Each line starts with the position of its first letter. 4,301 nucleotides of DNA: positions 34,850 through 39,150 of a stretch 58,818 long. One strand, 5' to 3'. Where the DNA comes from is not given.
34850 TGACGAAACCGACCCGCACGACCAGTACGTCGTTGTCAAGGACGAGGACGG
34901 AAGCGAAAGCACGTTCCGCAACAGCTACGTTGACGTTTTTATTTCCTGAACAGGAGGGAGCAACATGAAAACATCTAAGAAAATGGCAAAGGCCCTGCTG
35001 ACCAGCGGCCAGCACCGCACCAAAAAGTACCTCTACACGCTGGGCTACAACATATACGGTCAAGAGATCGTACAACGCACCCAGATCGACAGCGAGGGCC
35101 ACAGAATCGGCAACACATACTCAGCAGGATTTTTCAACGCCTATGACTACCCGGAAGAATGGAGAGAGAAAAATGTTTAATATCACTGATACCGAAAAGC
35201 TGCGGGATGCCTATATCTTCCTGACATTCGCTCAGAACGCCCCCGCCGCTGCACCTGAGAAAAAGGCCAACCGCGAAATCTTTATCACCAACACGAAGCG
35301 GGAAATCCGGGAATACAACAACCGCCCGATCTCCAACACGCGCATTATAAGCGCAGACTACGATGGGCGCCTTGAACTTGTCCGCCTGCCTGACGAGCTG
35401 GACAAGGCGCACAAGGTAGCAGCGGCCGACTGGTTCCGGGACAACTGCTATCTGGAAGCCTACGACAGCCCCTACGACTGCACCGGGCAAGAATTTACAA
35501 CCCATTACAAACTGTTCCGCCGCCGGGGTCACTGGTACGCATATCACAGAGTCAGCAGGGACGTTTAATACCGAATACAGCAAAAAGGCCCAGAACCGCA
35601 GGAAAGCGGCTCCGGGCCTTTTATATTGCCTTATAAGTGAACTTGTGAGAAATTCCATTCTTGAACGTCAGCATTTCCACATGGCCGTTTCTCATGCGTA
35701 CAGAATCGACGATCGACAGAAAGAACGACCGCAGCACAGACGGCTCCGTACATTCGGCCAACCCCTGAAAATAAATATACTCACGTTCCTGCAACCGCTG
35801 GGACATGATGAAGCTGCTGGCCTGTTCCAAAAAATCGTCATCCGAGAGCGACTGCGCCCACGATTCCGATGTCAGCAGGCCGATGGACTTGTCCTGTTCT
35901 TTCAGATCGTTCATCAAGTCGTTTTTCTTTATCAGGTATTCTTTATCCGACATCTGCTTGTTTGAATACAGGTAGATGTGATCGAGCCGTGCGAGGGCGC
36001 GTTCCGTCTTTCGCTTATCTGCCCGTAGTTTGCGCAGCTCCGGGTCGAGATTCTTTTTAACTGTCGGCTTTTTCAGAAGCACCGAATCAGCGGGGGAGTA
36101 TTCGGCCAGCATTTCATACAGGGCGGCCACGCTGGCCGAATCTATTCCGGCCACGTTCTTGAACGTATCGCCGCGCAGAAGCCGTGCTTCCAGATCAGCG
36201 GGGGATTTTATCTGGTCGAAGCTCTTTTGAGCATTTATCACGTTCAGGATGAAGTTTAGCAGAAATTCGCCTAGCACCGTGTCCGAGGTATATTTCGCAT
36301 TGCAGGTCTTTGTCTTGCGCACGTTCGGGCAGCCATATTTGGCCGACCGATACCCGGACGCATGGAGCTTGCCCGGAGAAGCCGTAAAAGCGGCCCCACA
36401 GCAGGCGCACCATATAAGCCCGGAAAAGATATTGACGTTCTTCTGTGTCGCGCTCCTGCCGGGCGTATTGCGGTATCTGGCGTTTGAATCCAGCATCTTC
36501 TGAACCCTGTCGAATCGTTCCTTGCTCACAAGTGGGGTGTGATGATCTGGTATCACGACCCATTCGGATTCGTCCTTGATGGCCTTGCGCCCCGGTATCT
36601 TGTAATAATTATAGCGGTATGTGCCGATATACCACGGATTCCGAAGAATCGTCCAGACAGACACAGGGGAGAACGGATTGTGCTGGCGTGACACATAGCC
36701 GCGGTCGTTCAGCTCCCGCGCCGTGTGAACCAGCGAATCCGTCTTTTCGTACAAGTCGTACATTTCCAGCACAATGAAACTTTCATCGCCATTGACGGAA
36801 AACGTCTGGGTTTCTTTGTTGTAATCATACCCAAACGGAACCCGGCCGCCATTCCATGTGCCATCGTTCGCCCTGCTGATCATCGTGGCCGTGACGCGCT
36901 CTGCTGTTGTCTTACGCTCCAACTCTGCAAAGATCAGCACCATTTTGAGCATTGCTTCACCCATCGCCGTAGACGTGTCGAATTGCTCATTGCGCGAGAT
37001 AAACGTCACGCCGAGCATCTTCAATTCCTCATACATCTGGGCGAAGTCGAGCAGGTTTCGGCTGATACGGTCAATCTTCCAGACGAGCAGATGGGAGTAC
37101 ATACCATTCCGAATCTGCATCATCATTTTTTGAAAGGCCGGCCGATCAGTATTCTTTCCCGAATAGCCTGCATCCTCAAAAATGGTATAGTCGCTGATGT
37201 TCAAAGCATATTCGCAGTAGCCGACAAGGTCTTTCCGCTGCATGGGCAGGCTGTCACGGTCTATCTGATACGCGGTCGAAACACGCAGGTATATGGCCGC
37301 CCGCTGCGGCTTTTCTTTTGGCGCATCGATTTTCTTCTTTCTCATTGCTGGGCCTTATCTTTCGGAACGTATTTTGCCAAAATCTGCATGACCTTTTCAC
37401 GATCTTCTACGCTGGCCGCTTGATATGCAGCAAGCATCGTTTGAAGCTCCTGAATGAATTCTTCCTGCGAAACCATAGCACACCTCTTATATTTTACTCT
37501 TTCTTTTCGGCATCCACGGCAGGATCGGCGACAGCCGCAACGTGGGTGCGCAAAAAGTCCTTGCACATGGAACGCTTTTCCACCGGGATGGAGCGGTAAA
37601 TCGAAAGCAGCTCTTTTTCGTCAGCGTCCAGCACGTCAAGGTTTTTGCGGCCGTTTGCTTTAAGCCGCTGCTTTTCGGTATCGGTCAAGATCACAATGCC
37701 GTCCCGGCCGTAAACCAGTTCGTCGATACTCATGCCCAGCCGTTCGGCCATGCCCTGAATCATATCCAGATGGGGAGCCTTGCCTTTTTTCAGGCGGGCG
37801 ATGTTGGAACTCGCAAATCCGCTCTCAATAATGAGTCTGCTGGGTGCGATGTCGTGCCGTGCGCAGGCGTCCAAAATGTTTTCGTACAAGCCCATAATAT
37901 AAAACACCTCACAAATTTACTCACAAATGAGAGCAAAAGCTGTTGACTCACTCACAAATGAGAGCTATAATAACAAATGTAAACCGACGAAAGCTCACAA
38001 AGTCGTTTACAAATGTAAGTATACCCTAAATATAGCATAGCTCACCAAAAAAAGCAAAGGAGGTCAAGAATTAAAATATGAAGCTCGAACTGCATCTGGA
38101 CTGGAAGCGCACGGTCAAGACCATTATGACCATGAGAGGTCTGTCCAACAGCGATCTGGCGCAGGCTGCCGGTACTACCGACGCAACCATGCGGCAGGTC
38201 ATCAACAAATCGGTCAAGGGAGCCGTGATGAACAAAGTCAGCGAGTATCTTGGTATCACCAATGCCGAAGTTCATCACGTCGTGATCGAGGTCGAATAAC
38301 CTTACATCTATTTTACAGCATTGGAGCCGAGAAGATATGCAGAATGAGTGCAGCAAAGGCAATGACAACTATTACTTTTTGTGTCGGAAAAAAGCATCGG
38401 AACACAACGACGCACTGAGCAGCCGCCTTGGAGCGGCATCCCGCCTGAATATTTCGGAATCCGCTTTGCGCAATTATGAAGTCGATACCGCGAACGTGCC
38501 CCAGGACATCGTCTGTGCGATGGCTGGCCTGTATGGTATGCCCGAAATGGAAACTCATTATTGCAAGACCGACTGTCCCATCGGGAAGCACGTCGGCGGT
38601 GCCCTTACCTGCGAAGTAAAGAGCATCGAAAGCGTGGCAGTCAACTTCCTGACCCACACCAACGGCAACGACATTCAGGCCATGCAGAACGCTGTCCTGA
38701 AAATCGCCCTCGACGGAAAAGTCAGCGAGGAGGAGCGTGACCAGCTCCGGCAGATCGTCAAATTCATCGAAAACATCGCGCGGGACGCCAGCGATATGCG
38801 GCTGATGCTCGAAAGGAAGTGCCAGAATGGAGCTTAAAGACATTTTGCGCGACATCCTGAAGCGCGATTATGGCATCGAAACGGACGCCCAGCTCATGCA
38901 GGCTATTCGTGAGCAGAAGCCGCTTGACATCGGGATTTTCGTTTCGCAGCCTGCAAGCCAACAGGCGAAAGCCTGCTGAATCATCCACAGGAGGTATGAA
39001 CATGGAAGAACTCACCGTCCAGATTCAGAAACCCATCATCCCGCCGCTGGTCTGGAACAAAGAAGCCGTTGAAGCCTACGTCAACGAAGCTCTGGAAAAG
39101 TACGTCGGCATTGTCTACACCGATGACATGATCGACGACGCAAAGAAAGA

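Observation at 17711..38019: One repressor operator embedded in at least five dispersed, paralogous early promoters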

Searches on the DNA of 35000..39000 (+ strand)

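Call 6: search_dna_similar(query=window:35000-39000:+, collection=phages, mode=near, max_rows=20)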
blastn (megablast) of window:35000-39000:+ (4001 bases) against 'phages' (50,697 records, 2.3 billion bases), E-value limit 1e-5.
No match.
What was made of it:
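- Tried and rejected: Megablast of the immunity region against GenBank phages found no match (call 6).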

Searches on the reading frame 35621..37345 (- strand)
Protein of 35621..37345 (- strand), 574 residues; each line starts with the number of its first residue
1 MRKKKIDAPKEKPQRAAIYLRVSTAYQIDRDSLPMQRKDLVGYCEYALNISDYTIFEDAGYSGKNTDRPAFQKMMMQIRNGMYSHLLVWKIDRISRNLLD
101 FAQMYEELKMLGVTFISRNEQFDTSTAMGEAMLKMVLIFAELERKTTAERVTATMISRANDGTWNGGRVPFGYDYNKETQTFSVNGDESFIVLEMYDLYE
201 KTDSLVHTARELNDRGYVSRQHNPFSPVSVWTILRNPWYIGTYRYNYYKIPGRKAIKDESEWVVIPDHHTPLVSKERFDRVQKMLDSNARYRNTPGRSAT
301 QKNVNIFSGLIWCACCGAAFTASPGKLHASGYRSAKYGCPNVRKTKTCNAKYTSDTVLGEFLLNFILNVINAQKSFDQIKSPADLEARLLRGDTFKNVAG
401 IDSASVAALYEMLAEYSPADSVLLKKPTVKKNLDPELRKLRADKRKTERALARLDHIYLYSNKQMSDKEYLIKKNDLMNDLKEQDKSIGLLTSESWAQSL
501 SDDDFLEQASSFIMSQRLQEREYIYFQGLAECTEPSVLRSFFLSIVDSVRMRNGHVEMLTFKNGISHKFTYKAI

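Call 12: search_protein_families(library=pfam, proteins=[window:35621-37345:-], max_evalue=0.01)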
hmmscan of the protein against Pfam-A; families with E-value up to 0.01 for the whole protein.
window:35621-37345:- (574 aa): 3 families
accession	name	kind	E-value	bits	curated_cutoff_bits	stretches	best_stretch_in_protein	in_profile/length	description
PF00239.26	Resolvase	-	8.1e-36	123.7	23.3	1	16-163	1-144/145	Resolvase, N terminal domain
PF07508.19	Recombinase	-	7.1e-25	87.7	21.1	1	188-288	3-102/102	Recombinase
PF13408.12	Zn_ribbon_recom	-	1.6e-09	38.4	25.3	1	306-366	1-57/58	Recombinase zinc beta ribbon domain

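Call 13: search_protein_families(library=phrogs, proteins=[window:35621-37345:-], max_evalue=0.001)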
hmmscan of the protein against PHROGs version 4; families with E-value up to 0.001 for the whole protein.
window:35621-37345:- (574 aa): 3 families
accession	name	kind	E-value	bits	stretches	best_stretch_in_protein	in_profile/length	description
phrog_95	-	integration and excision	6.6e-119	399.3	1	7-496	81-518/651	integrase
phrog_125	-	DNA, RNA and nucleotide metabolism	1.3e-40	140.5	1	7-288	13-251/254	DNA invertase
phrog_6620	-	integration and excision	5.4e-07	30.4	1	5-140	47-176/201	transposase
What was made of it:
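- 35621..37345 (-): Large serine integrase (Resolvase, Recombinase and Zn_ribbon_recom domains). calls 12, 13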

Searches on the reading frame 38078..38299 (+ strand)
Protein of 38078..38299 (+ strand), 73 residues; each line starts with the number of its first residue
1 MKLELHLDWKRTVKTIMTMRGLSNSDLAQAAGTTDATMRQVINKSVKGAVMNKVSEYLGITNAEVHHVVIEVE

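Call 12: search_protein_families(library=pfam, proteins=[window:38078-38299:+], max_evalue=0.01)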
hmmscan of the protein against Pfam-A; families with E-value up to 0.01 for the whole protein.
window:38078-38299:+ (73 aa): 2 families
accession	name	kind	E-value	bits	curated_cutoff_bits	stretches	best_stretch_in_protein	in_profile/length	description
PF13443.12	HTH_26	-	0.00013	22.5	22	1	15-64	4-56/63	Cro/C1-type HTH DNA-binding domain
PF17241.8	Retrotran_gag_4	-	0.003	17.8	23.5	1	13-62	51-102/154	Ty5 Gag N-terminal region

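Call 13: search_protein_families(library=phrogs, proteins=[window:38078-38299:+], max_evalue=0.001)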
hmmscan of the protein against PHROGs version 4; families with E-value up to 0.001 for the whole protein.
window:38078-38299:+ (73 aa): 2 families
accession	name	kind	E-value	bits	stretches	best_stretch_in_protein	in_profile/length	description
phrog_7241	-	transcription regulation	1.4e-07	32.6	1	4-64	57-119/122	transcriptional regulator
phrog_296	-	integration and excision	0.00022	21.1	1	10-58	229-280/626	DNA transposition protein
